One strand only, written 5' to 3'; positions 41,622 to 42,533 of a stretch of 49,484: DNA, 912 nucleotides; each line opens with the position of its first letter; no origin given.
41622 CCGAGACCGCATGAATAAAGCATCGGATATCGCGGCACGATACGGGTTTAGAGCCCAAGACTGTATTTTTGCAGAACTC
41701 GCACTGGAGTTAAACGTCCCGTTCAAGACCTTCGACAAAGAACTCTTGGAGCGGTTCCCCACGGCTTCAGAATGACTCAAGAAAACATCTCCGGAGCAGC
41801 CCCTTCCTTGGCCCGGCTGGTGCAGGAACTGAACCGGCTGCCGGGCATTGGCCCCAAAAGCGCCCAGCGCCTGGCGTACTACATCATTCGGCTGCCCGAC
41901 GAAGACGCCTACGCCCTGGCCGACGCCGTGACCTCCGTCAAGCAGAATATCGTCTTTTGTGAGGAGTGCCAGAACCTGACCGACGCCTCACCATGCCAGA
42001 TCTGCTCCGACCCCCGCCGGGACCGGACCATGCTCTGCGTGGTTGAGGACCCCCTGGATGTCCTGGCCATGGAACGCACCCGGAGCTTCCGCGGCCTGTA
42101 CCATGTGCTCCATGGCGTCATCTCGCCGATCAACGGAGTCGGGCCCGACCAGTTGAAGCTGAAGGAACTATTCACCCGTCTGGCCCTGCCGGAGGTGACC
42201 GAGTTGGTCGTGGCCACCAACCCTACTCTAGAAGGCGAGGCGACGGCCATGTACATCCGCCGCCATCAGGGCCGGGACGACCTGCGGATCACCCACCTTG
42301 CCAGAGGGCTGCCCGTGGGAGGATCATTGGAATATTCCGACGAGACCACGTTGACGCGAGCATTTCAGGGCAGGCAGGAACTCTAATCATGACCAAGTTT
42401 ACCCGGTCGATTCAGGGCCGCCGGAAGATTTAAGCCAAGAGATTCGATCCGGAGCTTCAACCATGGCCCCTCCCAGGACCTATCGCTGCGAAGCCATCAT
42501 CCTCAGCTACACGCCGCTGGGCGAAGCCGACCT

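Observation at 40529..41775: Lower-GC two-gene cassette (259-aa TPR-like protein plus PIN nuclease) inserted into the conserved dnaX-ybaB-recR operon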

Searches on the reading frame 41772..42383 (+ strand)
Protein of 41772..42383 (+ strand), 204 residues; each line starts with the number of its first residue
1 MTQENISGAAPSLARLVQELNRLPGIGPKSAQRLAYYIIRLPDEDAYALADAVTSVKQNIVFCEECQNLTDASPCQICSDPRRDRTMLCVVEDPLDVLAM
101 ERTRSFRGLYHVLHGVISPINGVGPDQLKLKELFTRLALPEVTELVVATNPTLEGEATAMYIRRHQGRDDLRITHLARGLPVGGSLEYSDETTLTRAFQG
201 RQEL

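Call 4: search_protein_families(library=pfam, proteins=[window:41772-42383:+], max_evalue=1)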
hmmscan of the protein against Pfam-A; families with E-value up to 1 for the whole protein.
window:41772-42383:+ (204 aa): 12 families
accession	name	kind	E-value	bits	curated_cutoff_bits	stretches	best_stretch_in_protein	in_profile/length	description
PF13662.12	Toprim_4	-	2.5e-22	79.3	25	1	88-177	3-85/85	Toprim domain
PF21176.3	RecR_HhH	-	4e-16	59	27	1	14-55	2-43/45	RecR, helix-hairpin-helix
PF21175.2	RecR_C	-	8e-12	44.8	22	1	179-202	1-24/24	RecR, C-terminal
PF01751.28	Toprim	-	6e-09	36.4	23.1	1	88-163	2-77/96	Toprim domain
PF02132.21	RecR_ZnF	-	3.6e-07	30.3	22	1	60-80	1-21/21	RecR, Cys4-zinc finger domain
PF00633.29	HHH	-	0.0028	17.9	24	1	17-34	10-27/30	Helix-hairpin-helix motif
PF14520.12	HHH_5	-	0.012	16.5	27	1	17-34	34-51/57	Helix-hairpin-helix domain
PF09059.15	TyeA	-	0.041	14.4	21.1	1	53-98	30-75/81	TyeA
PF24973.1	EGF_LMN_ATRN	-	0.083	13.5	27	1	61-79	13-31/44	Laminin/attractin EGF domain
PF03660.19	PHF5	-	0.086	13.5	26.7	1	49-90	32-73/104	PHF5-like protein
PF11798.14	IMS_HHH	-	0.12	13.1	24.4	1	20-34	13-27/32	IMS family HHH motif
PF12836.13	HHH_3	-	0.2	12.2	27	1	17-37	13-33/65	Helix-hairpin-helix motif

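Call 42: find_related_loci(query=A4, collection=metagenome_contigs, flank=3500)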
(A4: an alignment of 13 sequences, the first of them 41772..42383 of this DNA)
Query A4 (204 aa) in metagenome_contigs; peptide patterns used: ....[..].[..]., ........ (x = any residue, [..] = any of these).
600 stretches matched a pattern (row limit reached: there are more); 594 encode a relative of the query (tblastn E <= 1e-3); the best 80 are kept; 80 distinct loci.
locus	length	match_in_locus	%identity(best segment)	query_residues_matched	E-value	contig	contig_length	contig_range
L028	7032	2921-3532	91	1-204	1e-127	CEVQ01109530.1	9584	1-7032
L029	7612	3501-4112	91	1-204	3e-121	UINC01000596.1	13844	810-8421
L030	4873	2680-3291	90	1-204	3e-120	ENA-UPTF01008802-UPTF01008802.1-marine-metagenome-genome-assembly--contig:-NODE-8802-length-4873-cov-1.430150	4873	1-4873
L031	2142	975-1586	77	1-204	3e-115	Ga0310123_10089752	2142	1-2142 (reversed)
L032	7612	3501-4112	60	1-204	1e-84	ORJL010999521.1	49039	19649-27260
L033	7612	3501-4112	57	1-204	3e-82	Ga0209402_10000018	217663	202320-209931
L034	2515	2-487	76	47-204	6e-83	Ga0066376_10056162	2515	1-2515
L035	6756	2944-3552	59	2-204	8e-81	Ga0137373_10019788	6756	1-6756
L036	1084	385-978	58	7-204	6e-86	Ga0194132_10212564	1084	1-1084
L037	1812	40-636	59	6-204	3e-83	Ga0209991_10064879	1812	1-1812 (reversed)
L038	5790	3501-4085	60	10-204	2e-79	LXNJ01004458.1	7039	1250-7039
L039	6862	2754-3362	59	1-204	6e-79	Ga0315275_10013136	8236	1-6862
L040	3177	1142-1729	59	9-204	2e-79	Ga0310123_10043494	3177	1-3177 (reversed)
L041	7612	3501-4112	59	1-204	1e-78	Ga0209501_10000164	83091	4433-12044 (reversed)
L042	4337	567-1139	60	14-204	9e-79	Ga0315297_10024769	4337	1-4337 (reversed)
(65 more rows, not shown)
